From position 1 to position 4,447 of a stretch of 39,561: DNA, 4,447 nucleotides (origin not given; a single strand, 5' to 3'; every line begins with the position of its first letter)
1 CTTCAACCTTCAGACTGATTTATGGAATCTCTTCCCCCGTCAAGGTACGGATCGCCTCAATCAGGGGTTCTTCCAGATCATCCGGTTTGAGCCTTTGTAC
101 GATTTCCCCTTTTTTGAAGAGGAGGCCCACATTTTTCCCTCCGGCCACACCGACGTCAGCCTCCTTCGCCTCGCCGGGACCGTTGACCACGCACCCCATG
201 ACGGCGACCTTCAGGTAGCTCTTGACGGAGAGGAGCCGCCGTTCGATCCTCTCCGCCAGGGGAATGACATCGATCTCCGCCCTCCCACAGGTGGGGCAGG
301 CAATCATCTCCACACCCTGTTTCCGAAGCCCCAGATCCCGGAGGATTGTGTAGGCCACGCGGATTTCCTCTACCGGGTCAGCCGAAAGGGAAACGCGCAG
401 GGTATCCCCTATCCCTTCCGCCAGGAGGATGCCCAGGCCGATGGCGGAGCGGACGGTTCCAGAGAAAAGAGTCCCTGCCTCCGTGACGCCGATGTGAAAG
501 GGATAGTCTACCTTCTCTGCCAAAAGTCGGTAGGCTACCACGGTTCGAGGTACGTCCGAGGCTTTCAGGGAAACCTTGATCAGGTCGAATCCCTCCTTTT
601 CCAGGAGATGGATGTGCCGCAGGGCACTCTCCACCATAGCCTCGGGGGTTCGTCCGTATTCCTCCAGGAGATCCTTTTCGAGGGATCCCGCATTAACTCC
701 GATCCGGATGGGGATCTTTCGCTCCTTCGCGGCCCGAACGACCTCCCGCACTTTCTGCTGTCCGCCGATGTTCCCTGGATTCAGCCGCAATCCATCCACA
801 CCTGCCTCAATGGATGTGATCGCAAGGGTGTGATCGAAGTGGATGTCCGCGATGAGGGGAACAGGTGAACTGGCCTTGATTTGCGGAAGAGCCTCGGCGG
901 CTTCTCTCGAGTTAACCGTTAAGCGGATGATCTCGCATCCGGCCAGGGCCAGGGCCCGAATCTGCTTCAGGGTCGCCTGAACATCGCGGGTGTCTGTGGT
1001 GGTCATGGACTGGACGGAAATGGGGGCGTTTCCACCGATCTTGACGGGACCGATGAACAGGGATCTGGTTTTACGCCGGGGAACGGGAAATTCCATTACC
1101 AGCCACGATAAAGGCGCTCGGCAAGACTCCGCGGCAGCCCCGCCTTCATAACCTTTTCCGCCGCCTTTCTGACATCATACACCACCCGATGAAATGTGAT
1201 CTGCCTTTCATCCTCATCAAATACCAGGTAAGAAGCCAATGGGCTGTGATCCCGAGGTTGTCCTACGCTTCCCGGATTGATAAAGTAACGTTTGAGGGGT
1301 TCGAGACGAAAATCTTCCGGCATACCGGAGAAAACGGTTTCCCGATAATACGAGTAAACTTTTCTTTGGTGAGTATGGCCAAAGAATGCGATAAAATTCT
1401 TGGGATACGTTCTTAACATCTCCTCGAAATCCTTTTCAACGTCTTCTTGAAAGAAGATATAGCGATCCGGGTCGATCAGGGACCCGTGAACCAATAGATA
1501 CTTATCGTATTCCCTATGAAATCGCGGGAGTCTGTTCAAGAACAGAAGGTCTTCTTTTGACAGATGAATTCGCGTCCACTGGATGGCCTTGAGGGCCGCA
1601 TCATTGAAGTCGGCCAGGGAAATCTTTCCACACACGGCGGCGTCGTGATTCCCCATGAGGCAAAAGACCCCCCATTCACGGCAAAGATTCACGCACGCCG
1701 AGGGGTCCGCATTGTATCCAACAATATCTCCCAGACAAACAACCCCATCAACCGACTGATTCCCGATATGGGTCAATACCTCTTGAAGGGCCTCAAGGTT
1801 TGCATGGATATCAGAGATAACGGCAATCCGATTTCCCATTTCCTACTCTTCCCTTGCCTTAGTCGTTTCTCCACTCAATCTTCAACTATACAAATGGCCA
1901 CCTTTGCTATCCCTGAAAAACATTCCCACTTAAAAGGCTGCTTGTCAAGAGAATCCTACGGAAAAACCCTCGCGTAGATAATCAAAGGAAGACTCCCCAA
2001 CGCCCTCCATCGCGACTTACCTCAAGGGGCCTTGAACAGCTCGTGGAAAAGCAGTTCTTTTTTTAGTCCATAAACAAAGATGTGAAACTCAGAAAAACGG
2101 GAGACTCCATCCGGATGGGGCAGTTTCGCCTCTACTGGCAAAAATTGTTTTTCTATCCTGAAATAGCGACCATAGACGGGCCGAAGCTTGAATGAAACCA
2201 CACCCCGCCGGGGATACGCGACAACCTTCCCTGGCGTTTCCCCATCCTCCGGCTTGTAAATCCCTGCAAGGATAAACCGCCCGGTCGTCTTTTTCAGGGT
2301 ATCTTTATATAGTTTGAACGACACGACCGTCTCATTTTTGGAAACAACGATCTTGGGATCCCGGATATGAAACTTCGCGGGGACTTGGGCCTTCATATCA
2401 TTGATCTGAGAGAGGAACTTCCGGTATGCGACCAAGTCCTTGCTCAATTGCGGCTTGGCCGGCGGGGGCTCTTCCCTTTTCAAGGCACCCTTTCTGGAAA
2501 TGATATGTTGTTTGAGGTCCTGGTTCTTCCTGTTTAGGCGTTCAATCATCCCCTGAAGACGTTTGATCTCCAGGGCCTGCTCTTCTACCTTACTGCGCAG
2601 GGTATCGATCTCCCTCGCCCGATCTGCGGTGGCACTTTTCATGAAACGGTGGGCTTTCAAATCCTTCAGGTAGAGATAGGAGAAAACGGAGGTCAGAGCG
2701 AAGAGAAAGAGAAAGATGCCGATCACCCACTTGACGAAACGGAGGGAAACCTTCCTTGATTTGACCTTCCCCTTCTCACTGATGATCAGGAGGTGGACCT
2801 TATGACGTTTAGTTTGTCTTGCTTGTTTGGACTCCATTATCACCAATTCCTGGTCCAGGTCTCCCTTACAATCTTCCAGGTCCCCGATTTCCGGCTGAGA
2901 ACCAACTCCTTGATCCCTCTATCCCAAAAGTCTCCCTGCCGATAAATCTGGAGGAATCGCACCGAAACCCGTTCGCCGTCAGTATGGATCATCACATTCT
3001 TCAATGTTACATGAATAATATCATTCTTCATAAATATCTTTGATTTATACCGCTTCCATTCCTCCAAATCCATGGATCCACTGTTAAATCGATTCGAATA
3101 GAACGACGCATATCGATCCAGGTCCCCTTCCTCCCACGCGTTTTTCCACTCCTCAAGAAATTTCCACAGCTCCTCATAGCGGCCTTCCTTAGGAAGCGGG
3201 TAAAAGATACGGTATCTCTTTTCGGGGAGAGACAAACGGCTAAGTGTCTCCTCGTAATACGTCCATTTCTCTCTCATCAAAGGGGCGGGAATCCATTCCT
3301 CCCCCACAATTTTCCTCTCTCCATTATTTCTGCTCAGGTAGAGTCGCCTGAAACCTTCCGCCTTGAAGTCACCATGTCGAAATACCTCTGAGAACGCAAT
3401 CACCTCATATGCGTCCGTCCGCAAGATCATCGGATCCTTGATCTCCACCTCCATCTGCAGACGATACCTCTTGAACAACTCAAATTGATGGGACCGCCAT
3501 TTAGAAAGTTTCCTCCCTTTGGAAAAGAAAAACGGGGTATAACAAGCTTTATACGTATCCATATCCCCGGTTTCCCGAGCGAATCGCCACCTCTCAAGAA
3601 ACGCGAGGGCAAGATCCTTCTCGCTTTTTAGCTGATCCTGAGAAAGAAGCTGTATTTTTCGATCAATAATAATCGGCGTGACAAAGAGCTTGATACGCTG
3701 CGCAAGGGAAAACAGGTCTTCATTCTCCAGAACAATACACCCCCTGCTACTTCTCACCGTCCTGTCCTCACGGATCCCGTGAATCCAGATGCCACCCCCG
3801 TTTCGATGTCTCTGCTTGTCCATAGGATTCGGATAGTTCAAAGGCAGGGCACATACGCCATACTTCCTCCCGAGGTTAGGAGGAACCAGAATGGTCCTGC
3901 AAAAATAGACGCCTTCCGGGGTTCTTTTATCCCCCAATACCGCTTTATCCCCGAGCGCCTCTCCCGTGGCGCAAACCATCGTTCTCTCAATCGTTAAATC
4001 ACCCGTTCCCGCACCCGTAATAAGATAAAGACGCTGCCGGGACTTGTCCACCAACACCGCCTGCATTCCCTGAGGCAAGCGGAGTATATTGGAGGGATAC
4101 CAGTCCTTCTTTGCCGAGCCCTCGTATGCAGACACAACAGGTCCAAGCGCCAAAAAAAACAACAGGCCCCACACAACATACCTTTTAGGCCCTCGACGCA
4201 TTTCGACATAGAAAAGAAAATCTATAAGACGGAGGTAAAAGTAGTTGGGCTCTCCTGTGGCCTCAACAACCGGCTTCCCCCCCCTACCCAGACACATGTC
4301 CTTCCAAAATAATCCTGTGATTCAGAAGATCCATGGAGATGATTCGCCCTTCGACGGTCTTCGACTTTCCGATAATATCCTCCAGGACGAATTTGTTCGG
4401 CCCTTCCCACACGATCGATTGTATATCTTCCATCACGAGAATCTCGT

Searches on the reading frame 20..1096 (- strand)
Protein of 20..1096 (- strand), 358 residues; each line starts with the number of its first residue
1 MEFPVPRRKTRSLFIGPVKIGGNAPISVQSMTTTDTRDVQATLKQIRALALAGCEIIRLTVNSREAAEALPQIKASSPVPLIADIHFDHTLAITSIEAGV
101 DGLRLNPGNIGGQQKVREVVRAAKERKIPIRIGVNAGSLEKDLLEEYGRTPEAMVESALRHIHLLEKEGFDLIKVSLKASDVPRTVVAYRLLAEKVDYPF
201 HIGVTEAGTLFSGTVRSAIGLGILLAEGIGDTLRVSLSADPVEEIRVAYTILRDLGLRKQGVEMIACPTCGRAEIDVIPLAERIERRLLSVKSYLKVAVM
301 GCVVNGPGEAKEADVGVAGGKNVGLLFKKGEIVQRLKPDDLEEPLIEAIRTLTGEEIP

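Call 55: search_protein_families(library=ncbifam, proteins=[window:20-1096:-], max_evalue=1e-10)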
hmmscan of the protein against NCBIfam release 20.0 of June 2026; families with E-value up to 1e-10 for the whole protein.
window:20-1096:- (358 aa): 4 families
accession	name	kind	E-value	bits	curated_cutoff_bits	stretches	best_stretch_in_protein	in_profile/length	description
NF001540.0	PRK00366.1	equivalog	9.8e-151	501.6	345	1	4-351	10-359/364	flavodoxin-dependent (E)-4-hydroxy-3-methylbut-2-enyl-diphosphate synthase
TIGR00612.1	ispG_gcpE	equivalog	2.9e-130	434.6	280.25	1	7-349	1-356/357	(E)-4-hydroxy-3-methylbut-2-enyl-diphosphate synthase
NF002534.0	PRK02048.1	equivalog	4.9e-72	243.5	886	3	117-253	144-285/613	4-hydroxy-3-methylbut-2-en-1-yl diphosphate synthase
NF001912.0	PRK00694.1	equivalog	5.1e-72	243.3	1045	3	116-253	147-289/606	4-hydroxy-3-methylbut-2-en-1-yl diphosphate synthase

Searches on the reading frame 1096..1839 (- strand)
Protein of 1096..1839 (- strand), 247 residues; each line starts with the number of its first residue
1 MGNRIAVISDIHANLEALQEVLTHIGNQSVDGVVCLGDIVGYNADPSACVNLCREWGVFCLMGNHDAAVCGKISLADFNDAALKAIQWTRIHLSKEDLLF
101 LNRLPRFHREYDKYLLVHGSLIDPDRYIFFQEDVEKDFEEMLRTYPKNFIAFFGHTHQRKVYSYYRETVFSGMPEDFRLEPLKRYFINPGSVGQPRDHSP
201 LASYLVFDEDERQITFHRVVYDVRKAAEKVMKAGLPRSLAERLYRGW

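Call 55: search_protein_families(library=ncbifam, proteins=[window:1096-1839:-], max_evalue=1e-10)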
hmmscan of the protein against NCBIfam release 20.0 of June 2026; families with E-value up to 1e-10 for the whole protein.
window:1096-1839:- (247 aa): 1 family
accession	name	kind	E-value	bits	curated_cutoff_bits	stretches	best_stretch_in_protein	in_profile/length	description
TIGR00040.1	yfcE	subfamily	2.7e-11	43.8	56.25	0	4-162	2-121/158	YfcE family phosphodiesterase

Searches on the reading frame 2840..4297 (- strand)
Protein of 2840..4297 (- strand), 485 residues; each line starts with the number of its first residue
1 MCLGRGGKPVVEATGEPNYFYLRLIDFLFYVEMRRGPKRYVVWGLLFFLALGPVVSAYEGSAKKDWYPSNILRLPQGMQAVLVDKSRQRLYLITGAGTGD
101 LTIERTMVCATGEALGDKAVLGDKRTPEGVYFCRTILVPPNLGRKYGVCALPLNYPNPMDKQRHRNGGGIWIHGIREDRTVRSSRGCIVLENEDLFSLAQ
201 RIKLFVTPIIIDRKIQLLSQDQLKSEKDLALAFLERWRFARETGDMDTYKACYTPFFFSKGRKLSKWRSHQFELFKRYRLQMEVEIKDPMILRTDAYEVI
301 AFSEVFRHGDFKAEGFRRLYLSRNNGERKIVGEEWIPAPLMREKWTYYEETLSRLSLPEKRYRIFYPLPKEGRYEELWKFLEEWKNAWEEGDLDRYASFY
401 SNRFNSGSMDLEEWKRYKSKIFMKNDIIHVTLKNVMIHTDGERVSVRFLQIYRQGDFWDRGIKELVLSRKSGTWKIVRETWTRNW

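Call 6: search_protein_families(library=pfam, proteins=[window:2840-4297:-], max_evalue=0.00001)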
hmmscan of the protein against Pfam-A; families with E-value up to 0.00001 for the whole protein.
window:2840-4297:- (485 aa): 2 families
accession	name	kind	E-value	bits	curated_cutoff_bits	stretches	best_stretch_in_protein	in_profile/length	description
PF24125.1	Cds6_C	-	1.5e-29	102.9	27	2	377-479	2-110/111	Cds6 C-terminal NTF2-like domain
PF03734.19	YkuD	-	5.2e-17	63.2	23.4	1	80-211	3-146/146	L,D-transpeptidase catalytic domain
